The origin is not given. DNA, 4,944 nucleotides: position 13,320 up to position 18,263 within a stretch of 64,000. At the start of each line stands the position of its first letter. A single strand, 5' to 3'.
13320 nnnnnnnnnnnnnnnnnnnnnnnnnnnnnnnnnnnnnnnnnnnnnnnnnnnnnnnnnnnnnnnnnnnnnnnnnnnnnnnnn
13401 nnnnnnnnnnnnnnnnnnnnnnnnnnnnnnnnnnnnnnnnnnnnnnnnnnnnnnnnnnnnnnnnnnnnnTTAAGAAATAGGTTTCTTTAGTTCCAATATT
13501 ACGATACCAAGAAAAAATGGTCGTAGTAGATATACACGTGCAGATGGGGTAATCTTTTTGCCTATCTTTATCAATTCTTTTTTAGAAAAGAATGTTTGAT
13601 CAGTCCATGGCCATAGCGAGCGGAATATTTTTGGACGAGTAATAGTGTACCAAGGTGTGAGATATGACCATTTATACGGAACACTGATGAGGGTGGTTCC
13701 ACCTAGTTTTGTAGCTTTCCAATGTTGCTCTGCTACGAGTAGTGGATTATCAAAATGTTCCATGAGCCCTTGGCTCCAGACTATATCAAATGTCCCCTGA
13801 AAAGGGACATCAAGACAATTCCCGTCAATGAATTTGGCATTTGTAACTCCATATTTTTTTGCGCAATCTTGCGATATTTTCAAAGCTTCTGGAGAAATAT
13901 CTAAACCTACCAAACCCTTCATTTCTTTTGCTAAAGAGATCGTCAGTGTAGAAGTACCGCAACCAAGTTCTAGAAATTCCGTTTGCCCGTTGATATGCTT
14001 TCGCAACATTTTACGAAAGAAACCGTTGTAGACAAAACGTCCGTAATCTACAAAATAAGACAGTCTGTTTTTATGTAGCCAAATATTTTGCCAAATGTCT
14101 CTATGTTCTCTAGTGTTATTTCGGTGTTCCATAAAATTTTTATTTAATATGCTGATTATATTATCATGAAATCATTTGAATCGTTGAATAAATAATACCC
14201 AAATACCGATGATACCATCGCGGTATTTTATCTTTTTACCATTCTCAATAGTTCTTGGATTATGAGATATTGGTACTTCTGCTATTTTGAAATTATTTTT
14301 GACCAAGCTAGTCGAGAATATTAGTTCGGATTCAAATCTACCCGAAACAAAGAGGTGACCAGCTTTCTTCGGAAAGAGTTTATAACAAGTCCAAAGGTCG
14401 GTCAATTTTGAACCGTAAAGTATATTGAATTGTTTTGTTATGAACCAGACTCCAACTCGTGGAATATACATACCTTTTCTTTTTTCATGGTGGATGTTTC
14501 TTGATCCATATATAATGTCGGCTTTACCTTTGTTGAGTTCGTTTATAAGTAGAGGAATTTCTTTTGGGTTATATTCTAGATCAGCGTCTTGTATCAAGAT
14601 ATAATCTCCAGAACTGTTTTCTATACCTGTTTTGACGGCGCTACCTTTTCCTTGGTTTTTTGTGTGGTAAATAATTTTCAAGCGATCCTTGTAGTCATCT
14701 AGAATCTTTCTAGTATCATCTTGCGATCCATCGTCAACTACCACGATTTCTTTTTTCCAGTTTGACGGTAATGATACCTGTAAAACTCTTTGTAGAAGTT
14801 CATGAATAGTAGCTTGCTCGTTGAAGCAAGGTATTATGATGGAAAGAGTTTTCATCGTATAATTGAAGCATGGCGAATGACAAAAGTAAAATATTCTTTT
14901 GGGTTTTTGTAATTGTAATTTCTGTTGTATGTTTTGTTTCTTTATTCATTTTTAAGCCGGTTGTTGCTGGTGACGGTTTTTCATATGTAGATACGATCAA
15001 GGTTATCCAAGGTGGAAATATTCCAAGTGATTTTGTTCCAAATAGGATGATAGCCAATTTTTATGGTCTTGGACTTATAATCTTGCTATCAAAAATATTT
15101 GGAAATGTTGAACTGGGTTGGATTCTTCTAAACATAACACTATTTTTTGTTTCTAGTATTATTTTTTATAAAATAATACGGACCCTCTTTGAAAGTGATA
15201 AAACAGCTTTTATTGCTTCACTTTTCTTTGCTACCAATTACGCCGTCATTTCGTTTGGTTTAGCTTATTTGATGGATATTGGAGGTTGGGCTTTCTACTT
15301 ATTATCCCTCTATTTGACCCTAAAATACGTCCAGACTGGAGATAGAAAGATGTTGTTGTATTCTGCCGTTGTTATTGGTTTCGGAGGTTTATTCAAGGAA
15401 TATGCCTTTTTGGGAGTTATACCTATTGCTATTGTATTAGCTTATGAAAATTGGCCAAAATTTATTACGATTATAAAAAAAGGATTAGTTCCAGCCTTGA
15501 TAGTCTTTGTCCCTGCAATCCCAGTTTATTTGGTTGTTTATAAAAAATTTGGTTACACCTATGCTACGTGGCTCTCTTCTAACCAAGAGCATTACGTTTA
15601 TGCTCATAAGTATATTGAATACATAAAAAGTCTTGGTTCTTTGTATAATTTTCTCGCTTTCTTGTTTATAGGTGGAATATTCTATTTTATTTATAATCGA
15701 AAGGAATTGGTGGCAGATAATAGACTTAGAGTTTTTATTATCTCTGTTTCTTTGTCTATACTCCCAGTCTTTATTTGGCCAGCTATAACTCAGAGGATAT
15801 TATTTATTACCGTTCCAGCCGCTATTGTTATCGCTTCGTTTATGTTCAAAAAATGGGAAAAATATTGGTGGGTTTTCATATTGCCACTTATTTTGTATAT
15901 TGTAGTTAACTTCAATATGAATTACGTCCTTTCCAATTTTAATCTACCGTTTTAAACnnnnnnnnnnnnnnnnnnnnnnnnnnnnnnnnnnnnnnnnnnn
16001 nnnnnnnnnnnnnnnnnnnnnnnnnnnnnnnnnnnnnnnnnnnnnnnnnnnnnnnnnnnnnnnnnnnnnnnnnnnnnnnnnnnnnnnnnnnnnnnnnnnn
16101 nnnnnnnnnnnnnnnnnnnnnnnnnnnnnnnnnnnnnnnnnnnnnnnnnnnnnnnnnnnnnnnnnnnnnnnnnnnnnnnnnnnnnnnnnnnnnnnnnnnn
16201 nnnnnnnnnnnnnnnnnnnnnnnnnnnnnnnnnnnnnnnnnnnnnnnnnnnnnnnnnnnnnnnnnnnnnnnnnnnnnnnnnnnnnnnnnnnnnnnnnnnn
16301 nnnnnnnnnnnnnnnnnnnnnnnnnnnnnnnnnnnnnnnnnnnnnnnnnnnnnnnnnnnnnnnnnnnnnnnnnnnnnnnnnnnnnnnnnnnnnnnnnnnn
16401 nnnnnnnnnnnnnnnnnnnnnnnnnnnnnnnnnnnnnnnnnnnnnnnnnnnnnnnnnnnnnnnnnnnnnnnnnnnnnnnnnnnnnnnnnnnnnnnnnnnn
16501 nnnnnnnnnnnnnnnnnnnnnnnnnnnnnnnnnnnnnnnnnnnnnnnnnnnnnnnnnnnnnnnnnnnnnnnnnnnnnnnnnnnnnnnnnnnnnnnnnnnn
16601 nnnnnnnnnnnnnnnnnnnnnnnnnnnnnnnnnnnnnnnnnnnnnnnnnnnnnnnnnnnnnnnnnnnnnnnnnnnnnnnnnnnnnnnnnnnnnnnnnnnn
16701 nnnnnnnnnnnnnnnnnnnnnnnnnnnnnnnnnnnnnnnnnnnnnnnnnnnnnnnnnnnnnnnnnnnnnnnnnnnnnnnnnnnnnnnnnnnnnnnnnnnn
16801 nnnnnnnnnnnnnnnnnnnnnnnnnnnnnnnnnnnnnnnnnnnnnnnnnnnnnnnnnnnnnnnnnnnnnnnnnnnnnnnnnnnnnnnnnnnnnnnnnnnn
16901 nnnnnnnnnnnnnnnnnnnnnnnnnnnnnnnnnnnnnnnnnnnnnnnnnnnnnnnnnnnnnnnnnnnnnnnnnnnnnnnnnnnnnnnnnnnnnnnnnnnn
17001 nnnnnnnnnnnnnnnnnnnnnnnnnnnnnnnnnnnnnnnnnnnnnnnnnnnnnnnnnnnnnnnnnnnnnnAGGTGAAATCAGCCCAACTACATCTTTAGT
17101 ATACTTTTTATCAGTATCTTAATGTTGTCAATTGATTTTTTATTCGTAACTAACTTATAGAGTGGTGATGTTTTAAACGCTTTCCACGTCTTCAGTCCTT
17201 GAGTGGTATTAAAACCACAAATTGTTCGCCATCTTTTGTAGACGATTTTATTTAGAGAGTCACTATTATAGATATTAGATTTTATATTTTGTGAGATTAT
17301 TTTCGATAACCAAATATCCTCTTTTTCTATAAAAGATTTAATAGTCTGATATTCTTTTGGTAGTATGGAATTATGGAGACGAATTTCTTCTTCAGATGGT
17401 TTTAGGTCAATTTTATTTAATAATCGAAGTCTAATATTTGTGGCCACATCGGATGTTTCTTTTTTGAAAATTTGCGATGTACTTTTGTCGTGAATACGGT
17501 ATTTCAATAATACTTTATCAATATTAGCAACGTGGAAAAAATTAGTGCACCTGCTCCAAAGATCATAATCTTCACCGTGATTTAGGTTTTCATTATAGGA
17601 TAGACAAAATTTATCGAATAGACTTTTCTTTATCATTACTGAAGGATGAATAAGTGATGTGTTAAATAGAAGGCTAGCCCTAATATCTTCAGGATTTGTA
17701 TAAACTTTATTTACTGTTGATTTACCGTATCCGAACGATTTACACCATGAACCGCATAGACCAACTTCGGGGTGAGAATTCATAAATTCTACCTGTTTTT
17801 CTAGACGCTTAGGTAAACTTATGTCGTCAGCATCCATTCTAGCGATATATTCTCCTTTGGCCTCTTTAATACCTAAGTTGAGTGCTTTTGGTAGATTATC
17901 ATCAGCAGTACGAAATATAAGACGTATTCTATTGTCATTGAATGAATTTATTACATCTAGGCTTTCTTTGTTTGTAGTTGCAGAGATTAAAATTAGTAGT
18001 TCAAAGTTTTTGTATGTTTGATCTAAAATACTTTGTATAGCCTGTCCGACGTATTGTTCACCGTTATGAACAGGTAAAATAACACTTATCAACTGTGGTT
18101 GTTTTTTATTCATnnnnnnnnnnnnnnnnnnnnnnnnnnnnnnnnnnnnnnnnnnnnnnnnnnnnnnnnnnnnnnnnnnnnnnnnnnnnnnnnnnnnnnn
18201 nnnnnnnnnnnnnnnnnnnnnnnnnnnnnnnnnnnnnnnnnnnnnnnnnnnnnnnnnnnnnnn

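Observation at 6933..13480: GtrA / GT-C / GtrB-like module including a fusion of polyprenol-phosphate-sugar synthase with a GT-C membrane transferase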

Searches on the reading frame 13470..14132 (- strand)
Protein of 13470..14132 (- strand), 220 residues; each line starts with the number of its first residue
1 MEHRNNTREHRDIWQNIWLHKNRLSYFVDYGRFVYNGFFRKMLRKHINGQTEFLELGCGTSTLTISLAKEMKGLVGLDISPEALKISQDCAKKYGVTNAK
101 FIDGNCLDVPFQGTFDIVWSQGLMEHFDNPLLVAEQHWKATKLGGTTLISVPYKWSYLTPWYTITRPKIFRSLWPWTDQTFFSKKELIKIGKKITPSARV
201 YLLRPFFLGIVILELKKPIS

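Call 3: search_protein_families(library=pfam, proteins=[window:13470-14132:-], max_evalue=0.01)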
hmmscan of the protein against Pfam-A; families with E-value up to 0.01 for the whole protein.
window:13470-14132:- (220 aa): 12 families
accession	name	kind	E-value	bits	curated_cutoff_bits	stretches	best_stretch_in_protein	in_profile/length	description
PF13847.12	Methyltransf_31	-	1e-17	64.6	27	1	48-153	2-113/145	Methyltransferase domain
PF13649.12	Methyltransf_25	-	2e-15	57.7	27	1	54-132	2-82/97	Methyltransferase domain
PF08241.18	Methyltransf_11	-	9.6e-15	55.4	21.2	1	54-148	1-94/95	Methyltransferase domain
PF08242.18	Methyltransf_12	-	1.6e-12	48.4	30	1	54-145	1-96/98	Methyltransferase domain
PF01209.24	Ubie_methyltran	-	7.6e-09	35.7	20.1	1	48-146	47-148/233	ubiE/COQ5 methyltransferase family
PF13489.12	Methyltransf_23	-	4.9e-08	33.3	27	1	50-154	23-121/164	Methyltransferase domain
PF05175.20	MTS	-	3.4e-06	27.2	23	1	45-118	25-102/170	Methyltransferase small domain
PF06325.19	PrmA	-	9.7e-05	22.4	22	1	42-128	154-240/296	Ribosomal protein L11 methyltransferase (PrmA)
PF02390.23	Methyltransf_4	-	0.0032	17.4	24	1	51-109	3-63/173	Putative methyltransferase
PF09445.16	Methyltransf_15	-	0.0034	17.4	22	1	53-108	4-60/165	RNA cap guanine-N2 methyltransferase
PF02353.26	CMAS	-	0.0062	16.3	27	1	51-128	64-141/273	Mycolic acid cyclopropane synthetase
PF13679.12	Methyltransf_32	-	0.0075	16.7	27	0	42-105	16-88/143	Methyltransferase domain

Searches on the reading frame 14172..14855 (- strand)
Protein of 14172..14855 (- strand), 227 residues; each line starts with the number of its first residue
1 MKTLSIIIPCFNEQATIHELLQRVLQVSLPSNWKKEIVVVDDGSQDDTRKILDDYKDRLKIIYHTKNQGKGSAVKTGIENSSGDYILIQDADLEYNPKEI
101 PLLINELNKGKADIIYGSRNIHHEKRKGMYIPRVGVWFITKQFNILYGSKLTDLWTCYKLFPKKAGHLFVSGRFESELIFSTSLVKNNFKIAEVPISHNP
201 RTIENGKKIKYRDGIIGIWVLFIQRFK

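Call 3: search_protein_families(library=pfam, proteins=[window:14172-14855:-], max_evalue=0.01)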
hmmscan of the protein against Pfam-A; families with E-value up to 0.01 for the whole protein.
window:14172-14855:- (227 aa): 4 families
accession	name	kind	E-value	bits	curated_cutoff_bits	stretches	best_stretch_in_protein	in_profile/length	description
PF00535.33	Glycos_transf_2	-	1.3e-36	126.5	23.3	1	5-163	1-161/168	Glycosyl transferase family 2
PF13641.12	Glyco_tranf_2_3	-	5e-10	40.2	27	1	4-126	3-130/230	Glycosyltransferase like family 2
PF10111.15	Glyco_tranf_2_2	-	1.3e-05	25.3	27.3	1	5-92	1-91/276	Glycosyltransferase like family 2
PF13704.12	Glyco_tranf_2_4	-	0.00026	21.9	27.5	1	34-92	19-81/98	Glycosyl transferase family 2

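Call 4: search_protein_families(library=ncbifam, proteins=[window:14172-14855:-], max_evalue=0.01)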
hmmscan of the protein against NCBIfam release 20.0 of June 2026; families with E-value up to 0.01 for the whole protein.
window:14172-14855:- (227 aa): 30 families (the best 25 are shown)
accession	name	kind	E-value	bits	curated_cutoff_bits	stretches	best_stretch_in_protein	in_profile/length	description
TIGR04182.1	glyco_TIGR04182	equivalog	3.5e-29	102.1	325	1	5-220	3-213/293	S-layer glycoprotein N-glycosyltransferase AglJ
TIGR03937.1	PgaC_IcaA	equivalog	1.1e-20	73.9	422.3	1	2-109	45-152/407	poly-beta-1,6-N-acetyl-D-glucosamine synthase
NF047588.1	GlcsyltransPgfSStrep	equivalog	5.7e-19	68.5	500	1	4-171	3-169/308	glycosyltransferase PgfS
NF007986.1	PRK10714.1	equivalog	3.5e-18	65.7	529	1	2-119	6-126/316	undecaprenyl-phosphate 4-deoxy-4-formamido-L-arabinose transferase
NF041875.1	EPS_EpsD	equivalog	1e-15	58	370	1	4-121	1-118/325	exopolysaccharide biosynthesis glycosyltransferase EpsD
NF058614.1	PPMAGASynPpgS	equivalog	1.4e-15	57.4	370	1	6-135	4-131/226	polyprenyl-phospho-N-acetylgalactosaminyl synthase PpgS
TIGR04283.1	glyco_like_mftF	equivalog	4.6e-15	55.8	182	1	4-148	1-137/221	TIGR04283 family arsenosugar biosynthesis glycosyltransferase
NF007482.0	PRK10073.1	equivalog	4.6e-15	55.4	423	1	2-118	6-121/334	glycosyltransferase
NF047683.1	TeichurnBiosyTuaG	equivalog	6.8e-14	52.1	400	1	3-107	7-111/252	teichuronic acid biosynthesis protein TuaG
NF010496.0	PRK13915.1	equivalog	7.8e-11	41.6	262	1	2-105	31-140/307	glucosyl-3-phosphoglycerate synthase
TIGR03965.1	mycofact_glyco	equivalog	8.2e-11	41.4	280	1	3-109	75-181/467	mycofactocin biosynthesis glycosyltransferase MftF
NF041391.1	DPhHxTase_Halo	equivalog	8.2e-11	41.3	375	1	10-164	3-148/213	dolichyl-phosphate hexose transferase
NF038302.1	EPS_HpsE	equivalog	3.7e-10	39.3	300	1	4-92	3-96/307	hormogonium polysaccharide biosynthesis glycosyltransferase HpsE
TIGR03111.1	glyc2_xrt_Gpos1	hypoth_equivalog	5.3e-10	38.7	363.95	1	4-107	51-156/439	TIGR03111 family XrtG-associated glycosyltransferase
NF050050.1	ProtGlycPglI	equivalog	3.5e-09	36.5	500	1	2-115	2-116/306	GalNAc(5)-diNAcBac-PP-undecaprenol beta-1,3-glucosyltransferase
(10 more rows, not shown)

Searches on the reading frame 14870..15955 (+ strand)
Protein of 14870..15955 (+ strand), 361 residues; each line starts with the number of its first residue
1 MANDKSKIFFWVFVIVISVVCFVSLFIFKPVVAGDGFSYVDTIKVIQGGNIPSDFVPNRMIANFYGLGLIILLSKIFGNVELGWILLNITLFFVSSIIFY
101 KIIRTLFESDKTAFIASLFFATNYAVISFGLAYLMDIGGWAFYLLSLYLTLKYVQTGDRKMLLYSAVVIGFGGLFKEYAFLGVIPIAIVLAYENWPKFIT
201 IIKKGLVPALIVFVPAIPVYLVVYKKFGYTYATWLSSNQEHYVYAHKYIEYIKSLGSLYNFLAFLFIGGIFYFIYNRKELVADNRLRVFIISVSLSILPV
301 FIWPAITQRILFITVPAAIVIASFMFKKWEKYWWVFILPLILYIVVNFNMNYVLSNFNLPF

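Call 3: search_protein_families(library=pfam, proteins=[window:14870-15955:+], max_evalue=0.01)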
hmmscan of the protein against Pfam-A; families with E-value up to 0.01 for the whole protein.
window:14870-15955:+ (361 aa): 2 families
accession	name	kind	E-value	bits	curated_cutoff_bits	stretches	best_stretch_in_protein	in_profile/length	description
PF13231.12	PMT_2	-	6.8e-14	52.8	26.1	1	70-217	10-158/160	Dolichyl-phosphate-mannose-protein mannosyltransferase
PF02366.24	PMT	-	7.5e-05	22.8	22.7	1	80-224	81-235/245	Dolichyl-phosphate-mannose-protein mannosyltransferase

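Call 4: search_protein_families(library=ncbifam, proteins=[window:14870-15955:+], max_evalue=0.01)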
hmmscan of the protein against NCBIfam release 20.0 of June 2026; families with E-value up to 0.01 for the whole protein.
window:14870-15955:+ (361 aa): 0 families

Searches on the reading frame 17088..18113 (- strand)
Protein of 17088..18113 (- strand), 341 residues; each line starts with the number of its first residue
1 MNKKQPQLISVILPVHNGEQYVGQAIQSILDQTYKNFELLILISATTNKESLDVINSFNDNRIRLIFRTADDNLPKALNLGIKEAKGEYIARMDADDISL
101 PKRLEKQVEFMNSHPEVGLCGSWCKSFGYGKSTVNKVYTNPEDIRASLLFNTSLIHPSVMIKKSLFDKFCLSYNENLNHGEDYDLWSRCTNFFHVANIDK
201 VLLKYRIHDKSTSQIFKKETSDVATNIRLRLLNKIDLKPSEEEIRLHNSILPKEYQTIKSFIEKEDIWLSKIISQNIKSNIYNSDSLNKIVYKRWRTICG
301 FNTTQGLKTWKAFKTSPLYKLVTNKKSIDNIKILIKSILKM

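Call 10: search_protein_families(library=pfam, proteins=[window:17088-18113:-], max_evalue=0.001)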
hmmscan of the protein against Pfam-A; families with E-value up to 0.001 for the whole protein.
window:17088-18113:- (341 aa): 3 families
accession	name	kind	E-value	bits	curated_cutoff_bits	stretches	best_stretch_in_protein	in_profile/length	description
PF00535.33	Glycos_transf_2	-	7.5e-28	98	23.3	1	10-134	1-126/168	Glycosyl transferase family 2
PF10111.15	Glyco_tranf_2_2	-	7.2e-11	42.5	27.3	1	10-223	1-235/276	Glycosyltransferase like family 2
PF13641.12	Glyco_tranf_2_3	-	4.3e-10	40.4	27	1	6-191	1-196/230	Glycosyltransferase like family 2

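Call 65: search_protein_families(library=ncbifam, proteins=[window:17088-18113:-], max_evalue=0.00001)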
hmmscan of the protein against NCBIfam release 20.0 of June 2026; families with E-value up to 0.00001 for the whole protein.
window:17088-18113:- (341 aa): 13 families
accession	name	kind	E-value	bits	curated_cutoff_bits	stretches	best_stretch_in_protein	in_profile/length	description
NF053739.1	GlytfEpsEBac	equivalog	5e-31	107.7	450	1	9-207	3-204/265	glycosyltransferase EpsE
NF047683.1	TeichurnBiosyTuaG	equivalog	8.8e-26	91.1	400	1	3-215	3-213/252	teichuronic acid biosynthesis protein TuaG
NF007482.0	PRK10073.1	equivalog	5.4e-16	58.5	423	1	5-238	4-252/334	glycosyltransferase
NF007453.0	PRK10018.1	equivalog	9.2e-15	55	382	1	4-189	3-189/280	colanic acid biosynthesis glycosyltransferase WcaA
TIGR04017.1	WcaA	equivalog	1.1e-14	54.7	495.75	1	5-189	3-188/279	colanic acid biosynthesis glycosyltransferase WcaA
TIGR03937.1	PgaC_IcaA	equivalog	8.3e-12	44.8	422.3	1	2-118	40-157/407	poly-beta-1,6-N-acetyl-D-glucosamine synthase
NF038299.1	EPS_HpsN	equivalog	1.2e-11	44.2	425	1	8-119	2-114/317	hormogonium polysaccharide biosynthesis glycosyltransferase HpsN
TIGR03111.1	glyc2_xrt_Gpos1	hypoth_equivalog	8.9e-11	41.2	363.95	1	4-117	47-162/439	TIGR03111 family XrtG-associated glycosyltransferase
NF050050.1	ProtGlycPglI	equivalog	1.5e-09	37.7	500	1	8-109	3-106/306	GalNAc(5)-diNAcBac-PP-undecaprenol beta-1,3-glucosyltransferase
NF041394.1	GtaseAglG_Halo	equivalog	1.7e-08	34.1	440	1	9-127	3-123/304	glucosyl-dolichyl phosphate glucuronosyltransferase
NF038302.1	EPS_HpsE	equivalog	5.2e-07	28.9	300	1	9-123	3-123/307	hormogonium polysaccharide biosynthesis glycosyltransferase HpsE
TIGR04283.1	glyco_like_mftF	equivalog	1.5e-06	28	182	1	9-195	1-175/221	TIGR04283 family arsenosugar biosynthesis glycosyltransferase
TIGR04440.1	glyco_TIGR04440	domain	6.2e-06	26.1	70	0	10-123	3-118/215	TIGR00180 family glycosyltransferase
